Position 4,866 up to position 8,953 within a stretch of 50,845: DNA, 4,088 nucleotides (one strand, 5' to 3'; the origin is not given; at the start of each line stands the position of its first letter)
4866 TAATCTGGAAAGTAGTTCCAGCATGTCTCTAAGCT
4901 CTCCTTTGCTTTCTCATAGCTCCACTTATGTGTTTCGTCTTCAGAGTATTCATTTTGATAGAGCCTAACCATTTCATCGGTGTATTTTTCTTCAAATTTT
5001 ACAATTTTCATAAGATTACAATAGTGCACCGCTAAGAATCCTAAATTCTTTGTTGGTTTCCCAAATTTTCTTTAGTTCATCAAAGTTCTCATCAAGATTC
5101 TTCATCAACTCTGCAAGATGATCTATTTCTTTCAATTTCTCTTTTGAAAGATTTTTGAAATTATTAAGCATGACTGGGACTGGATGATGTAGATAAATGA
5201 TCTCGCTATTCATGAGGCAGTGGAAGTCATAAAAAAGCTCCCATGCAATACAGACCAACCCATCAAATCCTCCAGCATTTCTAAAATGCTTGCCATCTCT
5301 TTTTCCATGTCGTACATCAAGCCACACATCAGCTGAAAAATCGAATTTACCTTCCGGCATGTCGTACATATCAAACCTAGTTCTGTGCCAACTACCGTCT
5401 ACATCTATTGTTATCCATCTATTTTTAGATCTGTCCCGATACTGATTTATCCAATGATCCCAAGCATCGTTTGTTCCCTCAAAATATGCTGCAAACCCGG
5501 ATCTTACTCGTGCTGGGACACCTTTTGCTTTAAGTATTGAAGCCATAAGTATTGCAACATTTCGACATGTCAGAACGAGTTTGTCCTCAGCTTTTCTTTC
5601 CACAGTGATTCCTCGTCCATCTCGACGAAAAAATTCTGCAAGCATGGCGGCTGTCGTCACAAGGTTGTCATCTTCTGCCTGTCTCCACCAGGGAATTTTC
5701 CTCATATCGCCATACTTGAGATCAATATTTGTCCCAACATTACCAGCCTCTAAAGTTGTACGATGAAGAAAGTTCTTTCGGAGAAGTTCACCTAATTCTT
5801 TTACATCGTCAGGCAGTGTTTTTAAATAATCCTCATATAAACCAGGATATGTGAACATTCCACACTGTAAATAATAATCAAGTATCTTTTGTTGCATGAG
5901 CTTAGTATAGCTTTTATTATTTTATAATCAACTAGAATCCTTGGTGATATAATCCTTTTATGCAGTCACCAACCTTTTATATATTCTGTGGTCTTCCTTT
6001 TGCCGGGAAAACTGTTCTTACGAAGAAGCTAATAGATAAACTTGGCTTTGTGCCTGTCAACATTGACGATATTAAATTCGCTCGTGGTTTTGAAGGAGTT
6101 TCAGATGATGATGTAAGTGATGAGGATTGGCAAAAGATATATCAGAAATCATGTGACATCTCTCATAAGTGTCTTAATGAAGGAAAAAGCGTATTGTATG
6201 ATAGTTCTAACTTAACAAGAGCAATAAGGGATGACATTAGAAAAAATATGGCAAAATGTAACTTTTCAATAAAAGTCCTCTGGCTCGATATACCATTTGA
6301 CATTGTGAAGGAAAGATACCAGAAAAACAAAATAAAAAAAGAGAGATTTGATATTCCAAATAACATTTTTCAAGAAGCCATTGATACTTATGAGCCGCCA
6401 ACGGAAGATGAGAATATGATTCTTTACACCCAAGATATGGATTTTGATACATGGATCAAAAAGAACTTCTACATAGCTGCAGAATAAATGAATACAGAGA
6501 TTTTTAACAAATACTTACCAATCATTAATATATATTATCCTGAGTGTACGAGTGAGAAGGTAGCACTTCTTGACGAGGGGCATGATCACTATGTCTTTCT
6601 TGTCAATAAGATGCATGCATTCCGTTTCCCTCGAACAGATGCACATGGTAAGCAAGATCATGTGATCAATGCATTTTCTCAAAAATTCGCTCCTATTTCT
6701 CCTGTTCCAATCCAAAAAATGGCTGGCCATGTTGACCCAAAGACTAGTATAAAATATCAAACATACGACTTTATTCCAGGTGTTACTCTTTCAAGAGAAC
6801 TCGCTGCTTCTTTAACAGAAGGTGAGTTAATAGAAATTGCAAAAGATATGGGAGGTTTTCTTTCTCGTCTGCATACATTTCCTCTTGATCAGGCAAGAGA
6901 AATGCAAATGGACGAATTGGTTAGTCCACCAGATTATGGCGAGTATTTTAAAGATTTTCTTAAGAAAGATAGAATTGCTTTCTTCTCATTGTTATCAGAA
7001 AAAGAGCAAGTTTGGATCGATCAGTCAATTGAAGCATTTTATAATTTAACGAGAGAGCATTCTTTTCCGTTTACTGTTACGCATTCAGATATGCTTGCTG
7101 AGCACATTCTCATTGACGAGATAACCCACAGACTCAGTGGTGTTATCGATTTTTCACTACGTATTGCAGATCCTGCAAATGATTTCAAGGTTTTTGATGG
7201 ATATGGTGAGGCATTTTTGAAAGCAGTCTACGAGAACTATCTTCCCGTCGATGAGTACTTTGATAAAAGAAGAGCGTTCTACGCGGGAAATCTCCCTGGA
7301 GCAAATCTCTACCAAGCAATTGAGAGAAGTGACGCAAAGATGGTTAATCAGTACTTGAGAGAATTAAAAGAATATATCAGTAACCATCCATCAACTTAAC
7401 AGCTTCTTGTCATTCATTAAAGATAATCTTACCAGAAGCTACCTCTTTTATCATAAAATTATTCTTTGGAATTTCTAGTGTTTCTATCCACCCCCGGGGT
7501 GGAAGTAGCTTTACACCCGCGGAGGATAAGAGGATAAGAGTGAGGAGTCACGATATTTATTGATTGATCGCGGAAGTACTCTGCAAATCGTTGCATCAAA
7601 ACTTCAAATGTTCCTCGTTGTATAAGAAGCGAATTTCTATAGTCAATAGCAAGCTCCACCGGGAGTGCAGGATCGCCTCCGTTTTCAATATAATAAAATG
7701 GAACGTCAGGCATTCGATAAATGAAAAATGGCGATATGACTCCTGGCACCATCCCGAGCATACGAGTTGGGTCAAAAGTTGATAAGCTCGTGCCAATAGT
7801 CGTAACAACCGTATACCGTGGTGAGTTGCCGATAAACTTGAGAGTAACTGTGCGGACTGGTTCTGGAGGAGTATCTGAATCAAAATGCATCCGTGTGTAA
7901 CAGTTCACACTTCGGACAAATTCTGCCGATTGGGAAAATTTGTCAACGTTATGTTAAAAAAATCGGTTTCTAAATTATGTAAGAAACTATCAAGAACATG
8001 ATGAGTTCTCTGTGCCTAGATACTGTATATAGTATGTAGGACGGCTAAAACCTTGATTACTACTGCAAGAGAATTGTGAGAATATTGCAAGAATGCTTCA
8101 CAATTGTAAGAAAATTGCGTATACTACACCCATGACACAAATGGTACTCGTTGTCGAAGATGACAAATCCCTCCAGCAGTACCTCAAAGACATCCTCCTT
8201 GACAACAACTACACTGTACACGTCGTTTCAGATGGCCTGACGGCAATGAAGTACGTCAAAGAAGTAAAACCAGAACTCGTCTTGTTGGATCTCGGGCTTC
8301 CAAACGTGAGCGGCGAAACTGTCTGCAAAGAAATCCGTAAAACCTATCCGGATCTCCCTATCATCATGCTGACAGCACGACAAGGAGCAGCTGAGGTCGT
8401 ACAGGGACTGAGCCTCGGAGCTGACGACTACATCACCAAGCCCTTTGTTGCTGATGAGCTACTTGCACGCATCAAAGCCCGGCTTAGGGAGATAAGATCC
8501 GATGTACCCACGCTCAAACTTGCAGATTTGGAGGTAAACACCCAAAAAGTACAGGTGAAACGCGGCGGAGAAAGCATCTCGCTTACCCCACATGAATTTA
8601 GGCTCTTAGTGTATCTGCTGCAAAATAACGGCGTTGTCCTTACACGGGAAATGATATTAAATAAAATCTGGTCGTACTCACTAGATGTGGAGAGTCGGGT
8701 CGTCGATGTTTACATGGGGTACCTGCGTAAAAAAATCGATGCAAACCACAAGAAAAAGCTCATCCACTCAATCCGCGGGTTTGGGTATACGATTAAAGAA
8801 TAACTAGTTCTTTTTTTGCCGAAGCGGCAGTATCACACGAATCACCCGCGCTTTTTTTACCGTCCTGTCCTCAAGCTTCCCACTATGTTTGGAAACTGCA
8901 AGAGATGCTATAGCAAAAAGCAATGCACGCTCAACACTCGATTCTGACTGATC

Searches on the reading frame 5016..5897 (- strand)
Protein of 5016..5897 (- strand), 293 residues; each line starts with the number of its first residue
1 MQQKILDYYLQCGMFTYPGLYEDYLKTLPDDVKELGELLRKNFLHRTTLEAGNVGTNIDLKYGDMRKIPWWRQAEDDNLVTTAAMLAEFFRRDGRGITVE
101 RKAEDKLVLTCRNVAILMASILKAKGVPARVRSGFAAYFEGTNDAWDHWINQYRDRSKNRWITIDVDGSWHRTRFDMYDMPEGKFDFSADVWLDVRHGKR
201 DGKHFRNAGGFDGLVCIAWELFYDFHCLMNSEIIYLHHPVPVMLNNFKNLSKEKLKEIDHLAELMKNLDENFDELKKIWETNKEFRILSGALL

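Call 68: search_protein_families(library=pfam, proteins=[window:5016-5897:-], max_evalue=0.00001)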
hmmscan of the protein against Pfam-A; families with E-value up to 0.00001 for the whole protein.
window:5016-5897:- (293 aa): 1 family
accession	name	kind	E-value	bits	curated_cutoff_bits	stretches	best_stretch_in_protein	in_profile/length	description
PF01841.26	Transglut_core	-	8.7e-06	26.4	23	0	110-165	53-107/108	Transglutaminase-like superfamily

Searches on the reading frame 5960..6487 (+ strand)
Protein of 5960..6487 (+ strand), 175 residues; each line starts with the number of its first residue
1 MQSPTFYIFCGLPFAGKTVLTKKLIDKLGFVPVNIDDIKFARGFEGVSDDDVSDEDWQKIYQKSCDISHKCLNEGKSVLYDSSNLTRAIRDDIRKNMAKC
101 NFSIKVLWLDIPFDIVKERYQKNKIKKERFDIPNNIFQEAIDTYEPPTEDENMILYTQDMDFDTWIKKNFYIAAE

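Call 68: search_protein_families(library=pfam, proteins=[window:5960-6487:+], max_evalue=0.00001)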
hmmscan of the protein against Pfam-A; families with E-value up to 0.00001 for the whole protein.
window:5960-6487:+ (175 aa): 2 families
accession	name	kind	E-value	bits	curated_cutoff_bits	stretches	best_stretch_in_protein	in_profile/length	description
PF13671.12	AAA_33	-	1.6e-15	58.1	27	1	8-147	3-143/143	AAA domain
PF08433.16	KTI12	-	8.6e-07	29.2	22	1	8-150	5-143/271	Chromatin associated protein KTI12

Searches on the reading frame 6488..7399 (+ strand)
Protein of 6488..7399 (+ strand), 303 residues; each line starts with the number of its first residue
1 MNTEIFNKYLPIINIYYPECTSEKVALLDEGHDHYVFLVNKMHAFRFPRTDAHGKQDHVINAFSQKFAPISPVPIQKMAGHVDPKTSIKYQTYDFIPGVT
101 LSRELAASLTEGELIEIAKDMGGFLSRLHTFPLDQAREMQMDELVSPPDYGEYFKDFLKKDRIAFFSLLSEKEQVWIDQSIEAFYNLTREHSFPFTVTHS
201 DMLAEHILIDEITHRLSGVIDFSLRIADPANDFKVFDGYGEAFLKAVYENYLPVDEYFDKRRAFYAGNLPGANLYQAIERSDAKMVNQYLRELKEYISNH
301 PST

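Call 68: search_protein_families(library=pfam, proteins=[window:6488-7399:+], max_evalue=0.00001)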
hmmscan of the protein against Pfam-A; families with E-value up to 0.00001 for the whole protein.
window:6488-7399:+ (303 aa): 1 family
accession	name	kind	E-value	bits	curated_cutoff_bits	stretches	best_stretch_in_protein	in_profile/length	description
PF01636.29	APH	-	3.8e-11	43.6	23.2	1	31-233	8-206/239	Phosphotransferase enzyme family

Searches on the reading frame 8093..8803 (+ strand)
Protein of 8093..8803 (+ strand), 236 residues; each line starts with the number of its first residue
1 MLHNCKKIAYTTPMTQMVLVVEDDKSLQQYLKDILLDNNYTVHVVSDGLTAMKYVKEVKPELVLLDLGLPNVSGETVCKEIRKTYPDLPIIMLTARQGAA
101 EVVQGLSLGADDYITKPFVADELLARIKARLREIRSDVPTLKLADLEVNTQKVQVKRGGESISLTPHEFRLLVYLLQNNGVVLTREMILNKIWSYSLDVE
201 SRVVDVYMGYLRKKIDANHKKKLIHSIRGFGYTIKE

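Call 69: search_protein_families(library=pfam, proteins=[window:8093-8803:+], max_evalue=0.00001)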
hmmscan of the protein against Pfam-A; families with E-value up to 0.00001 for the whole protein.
window:8093-8803:+ (236 aa): 2 families
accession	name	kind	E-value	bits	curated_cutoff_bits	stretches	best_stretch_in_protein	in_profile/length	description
PF00072.30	Response_reg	-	6.8e-30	103.9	30.2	1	18-128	1-111/111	Response regulator receiver domain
PF00486.34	Trans_reg_C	-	1.9e-25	89.1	26.2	1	159-233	1-76/77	Transcriptional regulatory protein, C terminal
